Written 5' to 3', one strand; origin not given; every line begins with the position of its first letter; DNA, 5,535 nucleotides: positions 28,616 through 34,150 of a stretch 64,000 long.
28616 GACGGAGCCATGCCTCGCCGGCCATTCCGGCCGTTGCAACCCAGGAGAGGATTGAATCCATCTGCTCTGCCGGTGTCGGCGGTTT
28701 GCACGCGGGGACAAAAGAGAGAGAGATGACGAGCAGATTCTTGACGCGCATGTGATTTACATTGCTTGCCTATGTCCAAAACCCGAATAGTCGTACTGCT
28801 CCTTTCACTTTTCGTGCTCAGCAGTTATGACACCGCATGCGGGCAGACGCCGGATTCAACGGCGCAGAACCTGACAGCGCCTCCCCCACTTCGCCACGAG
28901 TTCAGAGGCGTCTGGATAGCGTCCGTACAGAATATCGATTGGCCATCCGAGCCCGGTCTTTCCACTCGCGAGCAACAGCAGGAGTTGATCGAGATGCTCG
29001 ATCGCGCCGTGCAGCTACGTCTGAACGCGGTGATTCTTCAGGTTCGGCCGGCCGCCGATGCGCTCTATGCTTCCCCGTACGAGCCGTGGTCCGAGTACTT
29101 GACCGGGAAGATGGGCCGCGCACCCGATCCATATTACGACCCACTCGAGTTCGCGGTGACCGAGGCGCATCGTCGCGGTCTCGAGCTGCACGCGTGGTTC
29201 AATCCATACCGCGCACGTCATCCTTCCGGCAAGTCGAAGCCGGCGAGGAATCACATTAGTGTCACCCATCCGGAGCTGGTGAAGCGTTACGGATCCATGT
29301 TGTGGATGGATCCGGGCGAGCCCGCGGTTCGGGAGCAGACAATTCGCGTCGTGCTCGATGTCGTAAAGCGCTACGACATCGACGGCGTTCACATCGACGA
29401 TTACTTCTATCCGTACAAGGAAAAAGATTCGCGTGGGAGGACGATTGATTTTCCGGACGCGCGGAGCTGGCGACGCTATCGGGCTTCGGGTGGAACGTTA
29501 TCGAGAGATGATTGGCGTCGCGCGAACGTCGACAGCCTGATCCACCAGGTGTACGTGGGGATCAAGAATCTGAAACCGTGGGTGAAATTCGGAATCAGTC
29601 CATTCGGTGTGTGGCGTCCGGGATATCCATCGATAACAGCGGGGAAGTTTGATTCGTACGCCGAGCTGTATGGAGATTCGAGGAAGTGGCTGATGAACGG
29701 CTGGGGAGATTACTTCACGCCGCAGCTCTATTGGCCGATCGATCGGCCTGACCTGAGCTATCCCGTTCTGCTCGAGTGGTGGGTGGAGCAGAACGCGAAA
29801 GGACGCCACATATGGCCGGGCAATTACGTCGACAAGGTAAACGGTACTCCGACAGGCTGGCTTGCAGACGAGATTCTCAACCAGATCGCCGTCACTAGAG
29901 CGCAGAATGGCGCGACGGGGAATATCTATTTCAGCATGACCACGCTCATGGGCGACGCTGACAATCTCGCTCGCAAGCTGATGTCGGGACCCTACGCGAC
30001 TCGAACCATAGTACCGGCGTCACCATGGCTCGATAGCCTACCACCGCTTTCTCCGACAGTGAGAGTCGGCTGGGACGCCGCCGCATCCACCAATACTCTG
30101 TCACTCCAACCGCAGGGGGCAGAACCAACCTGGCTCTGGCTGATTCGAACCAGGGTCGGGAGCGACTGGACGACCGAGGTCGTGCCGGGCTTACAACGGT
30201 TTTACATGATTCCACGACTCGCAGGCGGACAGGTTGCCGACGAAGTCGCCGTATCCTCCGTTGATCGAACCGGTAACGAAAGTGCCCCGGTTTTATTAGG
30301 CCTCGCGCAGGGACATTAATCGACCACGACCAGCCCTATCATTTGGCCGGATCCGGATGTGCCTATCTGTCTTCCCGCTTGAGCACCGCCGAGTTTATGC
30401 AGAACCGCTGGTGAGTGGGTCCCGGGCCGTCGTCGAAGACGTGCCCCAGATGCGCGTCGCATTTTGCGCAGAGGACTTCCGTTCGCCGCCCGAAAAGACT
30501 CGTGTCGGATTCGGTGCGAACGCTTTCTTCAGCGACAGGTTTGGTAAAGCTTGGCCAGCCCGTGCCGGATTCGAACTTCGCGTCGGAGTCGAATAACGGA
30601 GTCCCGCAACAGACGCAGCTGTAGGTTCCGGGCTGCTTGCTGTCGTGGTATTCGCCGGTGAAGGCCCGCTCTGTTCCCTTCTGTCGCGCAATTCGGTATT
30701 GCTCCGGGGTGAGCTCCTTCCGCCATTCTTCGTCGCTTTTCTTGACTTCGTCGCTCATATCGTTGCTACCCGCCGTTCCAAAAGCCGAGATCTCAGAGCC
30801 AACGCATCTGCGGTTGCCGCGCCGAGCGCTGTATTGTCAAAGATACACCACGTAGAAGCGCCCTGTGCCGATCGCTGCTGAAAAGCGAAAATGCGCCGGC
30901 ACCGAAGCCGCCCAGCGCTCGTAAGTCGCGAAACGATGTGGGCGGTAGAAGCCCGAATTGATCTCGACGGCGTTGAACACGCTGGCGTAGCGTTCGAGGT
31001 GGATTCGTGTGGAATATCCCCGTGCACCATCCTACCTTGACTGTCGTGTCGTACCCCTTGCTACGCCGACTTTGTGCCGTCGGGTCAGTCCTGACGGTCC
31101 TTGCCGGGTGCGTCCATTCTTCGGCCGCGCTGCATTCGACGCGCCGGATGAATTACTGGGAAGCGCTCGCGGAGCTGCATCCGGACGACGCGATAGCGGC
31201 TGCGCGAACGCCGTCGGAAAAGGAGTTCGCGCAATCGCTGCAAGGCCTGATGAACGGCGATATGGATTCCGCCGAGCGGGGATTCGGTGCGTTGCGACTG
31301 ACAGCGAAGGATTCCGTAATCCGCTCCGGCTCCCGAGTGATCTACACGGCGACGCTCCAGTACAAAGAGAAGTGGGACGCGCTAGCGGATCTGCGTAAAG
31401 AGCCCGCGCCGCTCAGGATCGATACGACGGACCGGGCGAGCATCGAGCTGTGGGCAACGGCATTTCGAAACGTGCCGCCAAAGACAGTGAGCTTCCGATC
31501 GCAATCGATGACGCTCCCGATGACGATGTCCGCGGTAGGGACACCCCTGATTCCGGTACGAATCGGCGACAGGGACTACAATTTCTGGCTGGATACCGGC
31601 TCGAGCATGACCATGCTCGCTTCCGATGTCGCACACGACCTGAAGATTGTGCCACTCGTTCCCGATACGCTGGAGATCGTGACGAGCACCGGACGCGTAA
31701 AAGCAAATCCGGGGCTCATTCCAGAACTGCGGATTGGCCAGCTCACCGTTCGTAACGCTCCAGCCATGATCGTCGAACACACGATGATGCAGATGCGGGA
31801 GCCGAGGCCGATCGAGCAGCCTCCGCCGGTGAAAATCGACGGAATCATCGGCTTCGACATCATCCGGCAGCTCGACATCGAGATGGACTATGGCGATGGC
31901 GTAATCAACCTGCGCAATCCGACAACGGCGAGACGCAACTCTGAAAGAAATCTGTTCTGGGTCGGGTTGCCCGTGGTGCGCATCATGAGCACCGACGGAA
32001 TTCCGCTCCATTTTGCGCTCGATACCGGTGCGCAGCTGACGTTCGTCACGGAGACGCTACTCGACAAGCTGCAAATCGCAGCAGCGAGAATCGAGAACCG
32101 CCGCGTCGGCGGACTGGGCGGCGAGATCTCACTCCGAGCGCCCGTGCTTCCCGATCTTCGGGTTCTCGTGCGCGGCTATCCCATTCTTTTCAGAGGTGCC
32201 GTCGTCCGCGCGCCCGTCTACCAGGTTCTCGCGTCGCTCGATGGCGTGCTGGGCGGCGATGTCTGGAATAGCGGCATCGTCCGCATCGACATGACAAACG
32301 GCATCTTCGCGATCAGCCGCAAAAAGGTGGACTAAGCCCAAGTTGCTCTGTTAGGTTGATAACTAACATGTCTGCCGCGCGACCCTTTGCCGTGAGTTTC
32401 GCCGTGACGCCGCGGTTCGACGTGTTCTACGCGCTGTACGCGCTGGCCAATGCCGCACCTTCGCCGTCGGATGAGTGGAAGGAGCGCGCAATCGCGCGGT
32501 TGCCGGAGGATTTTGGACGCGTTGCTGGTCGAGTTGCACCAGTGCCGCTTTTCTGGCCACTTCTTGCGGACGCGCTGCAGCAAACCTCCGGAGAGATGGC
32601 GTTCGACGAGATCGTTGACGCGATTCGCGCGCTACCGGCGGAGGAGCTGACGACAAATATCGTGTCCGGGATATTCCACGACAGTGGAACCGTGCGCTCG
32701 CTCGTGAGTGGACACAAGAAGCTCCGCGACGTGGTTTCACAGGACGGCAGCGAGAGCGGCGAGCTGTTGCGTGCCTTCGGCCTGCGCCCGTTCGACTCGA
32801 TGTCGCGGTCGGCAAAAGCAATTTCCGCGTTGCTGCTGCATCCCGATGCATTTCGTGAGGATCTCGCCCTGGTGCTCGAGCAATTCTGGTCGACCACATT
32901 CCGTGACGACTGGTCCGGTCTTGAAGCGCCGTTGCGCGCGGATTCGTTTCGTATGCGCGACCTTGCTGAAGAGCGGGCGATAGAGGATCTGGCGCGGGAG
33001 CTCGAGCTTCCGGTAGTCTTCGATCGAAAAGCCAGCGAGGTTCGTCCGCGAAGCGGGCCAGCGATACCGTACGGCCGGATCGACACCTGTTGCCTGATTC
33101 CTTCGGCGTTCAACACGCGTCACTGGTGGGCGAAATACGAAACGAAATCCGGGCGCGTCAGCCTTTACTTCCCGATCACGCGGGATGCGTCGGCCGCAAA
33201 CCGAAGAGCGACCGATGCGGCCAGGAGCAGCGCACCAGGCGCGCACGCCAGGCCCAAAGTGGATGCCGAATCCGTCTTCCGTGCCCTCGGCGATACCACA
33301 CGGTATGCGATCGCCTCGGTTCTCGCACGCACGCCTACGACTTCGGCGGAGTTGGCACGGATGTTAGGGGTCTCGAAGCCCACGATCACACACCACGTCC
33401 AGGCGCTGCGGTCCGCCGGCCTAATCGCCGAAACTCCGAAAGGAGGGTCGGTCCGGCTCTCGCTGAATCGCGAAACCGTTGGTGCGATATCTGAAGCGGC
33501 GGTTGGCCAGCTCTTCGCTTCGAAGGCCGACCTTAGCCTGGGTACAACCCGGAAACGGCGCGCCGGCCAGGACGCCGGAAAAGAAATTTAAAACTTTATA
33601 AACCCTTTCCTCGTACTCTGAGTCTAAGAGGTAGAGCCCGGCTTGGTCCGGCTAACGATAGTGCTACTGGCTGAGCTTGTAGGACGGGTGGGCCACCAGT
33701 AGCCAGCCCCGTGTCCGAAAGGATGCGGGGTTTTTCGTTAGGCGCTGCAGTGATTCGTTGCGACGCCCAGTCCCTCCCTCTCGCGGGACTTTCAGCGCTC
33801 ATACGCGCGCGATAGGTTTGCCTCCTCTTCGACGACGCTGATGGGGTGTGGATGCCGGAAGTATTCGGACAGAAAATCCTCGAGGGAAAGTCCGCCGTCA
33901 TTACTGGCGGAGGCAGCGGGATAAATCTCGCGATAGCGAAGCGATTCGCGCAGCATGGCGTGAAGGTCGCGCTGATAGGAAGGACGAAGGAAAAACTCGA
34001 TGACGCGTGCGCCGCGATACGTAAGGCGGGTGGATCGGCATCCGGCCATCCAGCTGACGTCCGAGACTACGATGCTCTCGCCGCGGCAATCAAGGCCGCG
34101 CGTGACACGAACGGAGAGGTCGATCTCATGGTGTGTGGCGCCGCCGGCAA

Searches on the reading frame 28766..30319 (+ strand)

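Call 9: search_protein_families(library=pfam, proteins=[window:28766-30319:+])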
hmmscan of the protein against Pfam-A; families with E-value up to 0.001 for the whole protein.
window:28766-30319:+ (517 aa): 1 family
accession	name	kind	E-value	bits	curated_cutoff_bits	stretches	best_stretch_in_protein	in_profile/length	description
PF02638.21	GHL10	-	1.6e-67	228.3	27.9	1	45-358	1-299/311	Glycosyl hydrolase-like 10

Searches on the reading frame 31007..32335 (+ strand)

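Call 9: search_protein_families(library=pfam, proteins=[window:31007-32335:+])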
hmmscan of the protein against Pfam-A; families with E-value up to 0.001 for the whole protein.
window:31007-32335:+ (442 aa): 3 families
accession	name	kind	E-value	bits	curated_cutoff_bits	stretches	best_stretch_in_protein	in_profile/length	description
PF13650.11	Asp_protease_2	-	6.2e-24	85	24.3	2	182-284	1-89/90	Aspartyl protease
PF13975.11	gag-asp_proteas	-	1.6e-18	67.5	28.2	1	182-263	1-83/92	gag-polyprotein putative aspartyl protease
PF00077.25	RVP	-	0.00061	20.5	20.7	0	180-207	5-32/101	Retroviral aspartyl protease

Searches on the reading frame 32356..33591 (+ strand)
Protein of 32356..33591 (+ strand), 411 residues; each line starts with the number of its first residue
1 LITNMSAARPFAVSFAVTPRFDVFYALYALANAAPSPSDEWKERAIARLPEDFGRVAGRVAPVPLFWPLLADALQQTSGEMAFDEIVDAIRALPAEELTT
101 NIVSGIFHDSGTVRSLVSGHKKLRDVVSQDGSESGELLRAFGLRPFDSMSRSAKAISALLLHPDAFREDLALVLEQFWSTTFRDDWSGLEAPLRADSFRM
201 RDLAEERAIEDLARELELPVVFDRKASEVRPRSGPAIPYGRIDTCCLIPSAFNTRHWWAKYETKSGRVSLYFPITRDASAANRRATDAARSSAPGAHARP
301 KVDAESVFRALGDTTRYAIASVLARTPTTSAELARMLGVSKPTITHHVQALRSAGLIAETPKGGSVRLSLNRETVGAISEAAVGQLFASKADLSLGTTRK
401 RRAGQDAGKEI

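Call 9: search_protein_families(library=pfam, proteins=[window:32356-33591:+])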
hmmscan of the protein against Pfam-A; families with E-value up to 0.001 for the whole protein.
window:32356-33591:+ (411 aa): 11 families
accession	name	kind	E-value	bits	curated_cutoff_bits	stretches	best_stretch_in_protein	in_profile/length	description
PF12840.13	HTH_20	-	5.1e-10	39.6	27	1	311-358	1-49/51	Helix-turn-helix domain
PF01022.26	HTH_5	-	7.9e-10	38.9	22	1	313-357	1-45/47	Bacterial regulatory protein, arsR family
PF12802.13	MarR_2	-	6.1e-07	29.9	27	1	316-360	7-53/61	MarR family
PF19361.4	DUF5937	-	2e-06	27.6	27.1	1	9-274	11-263/267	Family of unknown function (DUF5937)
PF13412.12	HTH_24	-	2.6e-06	27.4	21.9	1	328-357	18-47/48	Winged helix-turn-helix DNA-binding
PF13545.12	HTH_Crp_2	-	1.9e-05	24.9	27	1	325-360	20-55/70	Crp-like helix-turn-helix domain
PF08279.18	HTH_11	-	5.1e-05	23.5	25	1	324-357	12-46/55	HTH domain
PF21476.4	PF0610-like_N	-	0.00012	22.7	33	1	314-351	1-38/50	PF0610-like, N-terminal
PF25213.1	HVO_A0261_N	-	0.00025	21.3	35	1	314-361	11-58/86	HVO_A0261 N-terminal domain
PF01047.28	MarR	-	0.00057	20.2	24.6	0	327-360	17-50/59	MarR family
PF01325.25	Fe_dep_repress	-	0.00085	19.9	26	0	329-364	24-59/60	Iron dependent repressor, N-terminal DNA binding domain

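Call 39: find_homologous_proteins(query=window:32356-33591:+, max_evalue=1e-10)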
Query window:32356-33591:+ (411 aa): 740 proteins with E <= 1e-10 among 8000 candidates; the best 120 are listed.
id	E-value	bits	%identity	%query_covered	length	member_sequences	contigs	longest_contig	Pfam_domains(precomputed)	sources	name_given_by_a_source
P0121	3.5e-262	887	100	99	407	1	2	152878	PF12840.14,PF13412.13,PF01022.27,PF12802.14,PF13545.13,PF19361.5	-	-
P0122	1.9e-205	700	80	99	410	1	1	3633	PF12840.14,PF13412.13,PF08279.19,PF01022.27,PF12802.14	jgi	jgi:DNA-binding transcriptional ArsR family regulator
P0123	1.6e-204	697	78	99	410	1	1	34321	PF12840.14,PF13412.13,PF08279.19,PF01022.27,PF12802.14,PF19361.5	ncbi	ncbi:MAG: ArsR/SmtB family transcription factor [Gemmatimonadaceae bacterium]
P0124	1.2e-202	691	79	99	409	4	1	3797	PF12840.14,PF13412.13,PF01022.27,PF12802.14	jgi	jgi:DNA-binding transcriptional ArsR family regulator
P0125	2.9e-201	687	78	99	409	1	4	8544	PF12840.14,PF13412.13,PF01022.27,PF12802.14,PF19361.5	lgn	-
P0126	2.6e-193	660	79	95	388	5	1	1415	PF12840.14,PF13412.13,PF01022.27,PF12802.14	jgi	jgi:DNA-binding transcriptional ArsR family regulator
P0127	5.4e-169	580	67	97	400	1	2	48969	PF12840.14,PF13412.13,PF01022.27,PF12802.14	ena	-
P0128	8.3e-169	580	67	97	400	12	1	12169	PF12840.14,PF01022.27,PF12802.14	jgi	jgi:DNA-binding transcriptional ArsR family regulator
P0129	9.8e-169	579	68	97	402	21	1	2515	PF12840.14,PF13412.13,PF01022.27,PF12802.14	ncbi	-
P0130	2.6e-168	578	67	97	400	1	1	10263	PF12840.14,PF13412.13,PF01022.27,PF12802.14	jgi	jgi:ArsR family transcriptional regulator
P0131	3.5e-168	578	67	97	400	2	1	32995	PF12840.14,PF01022.27,PF12802.14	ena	-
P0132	1.7e-167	575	67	97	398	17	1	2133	PF12840.14,PF01022.27,PF12802.14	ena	-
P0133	4.0e-167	574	66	97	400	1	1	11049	PF12840.14,PF13412.13,PF01022.27,PF12802.14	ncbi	ncbi:MAG: winged helix-turn-helix domain-containing protein [Gemmatimonadaceae bacterium]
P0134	1.7e-166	572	66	97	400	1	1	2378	PF12840.14,PF01022.27,PF12802.14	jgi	jgi:DNA-binding transcriptional ArsR family regulator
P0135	2.1e-166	572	67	97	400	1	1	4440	PF12840.14,PF01022.27,PF12802.14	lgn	-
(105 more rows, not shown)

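Call 42: search_protein_families(library=ncbifam, proteins=[window:32356-33591:+], max_evalue=0.001)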
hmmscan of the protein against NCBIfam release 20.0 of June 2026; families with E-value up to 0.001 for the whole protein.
window:32356-33591:+ (411 aa): 8 families
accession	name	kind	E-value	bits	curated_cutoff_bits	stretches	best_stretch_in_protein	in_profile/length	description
NF033788.1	HTH_metalloreg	subfamily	1.2e-15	57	55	1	305-377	2-75/77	metalloregulator ArsR/SmtB family transcription factor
NF033789.1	repress_SdpR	subfamily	2.8e-12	46.4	100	1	307-373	1-67/79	autorepressor SdpR family transcription factor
NF041413.1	ArsR_Rv2640c_fam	equivalog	7.1e-09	36.1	155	1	308-379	36-110/118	Rv2640c family ArsR-like transcriptional regulator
NF047906.1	CdPbTransRegCmtR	equivalog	9.1e-08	32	150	1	307-376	14-83/104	Cd(II)/Pb(II)-sensing metalloregulatory transcriptional regulator CmtR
TIGR01884.1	cas_HTH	subfamily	0.00013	21.5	60.2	1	330-363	159-193/202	CRISPR-associated CARF protein Csa3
NF053755.1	MsvR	equivalog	0.00014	21.6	220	1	307-362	6-61/236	transcriptional factor MsvR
NF053602.1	Phr_regulator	exception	0.00024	20.7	320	1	308-359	6-57/191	heat shock transcription regulator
NF045707.1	Dbac_1936_reg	equivalog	0.0007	19.6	115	0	307-366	10-69/99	ArsR/SmtB-type metalloregulator TsoR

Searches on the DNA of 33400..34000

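Call 4: search_rna_families(source=window, start=33400, end=34000, threshold=evalue, max_evalue=10, show_alignments=3)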
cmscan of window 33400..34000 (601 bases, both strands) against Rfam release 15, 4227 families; matches with E-value up to 10: 0.
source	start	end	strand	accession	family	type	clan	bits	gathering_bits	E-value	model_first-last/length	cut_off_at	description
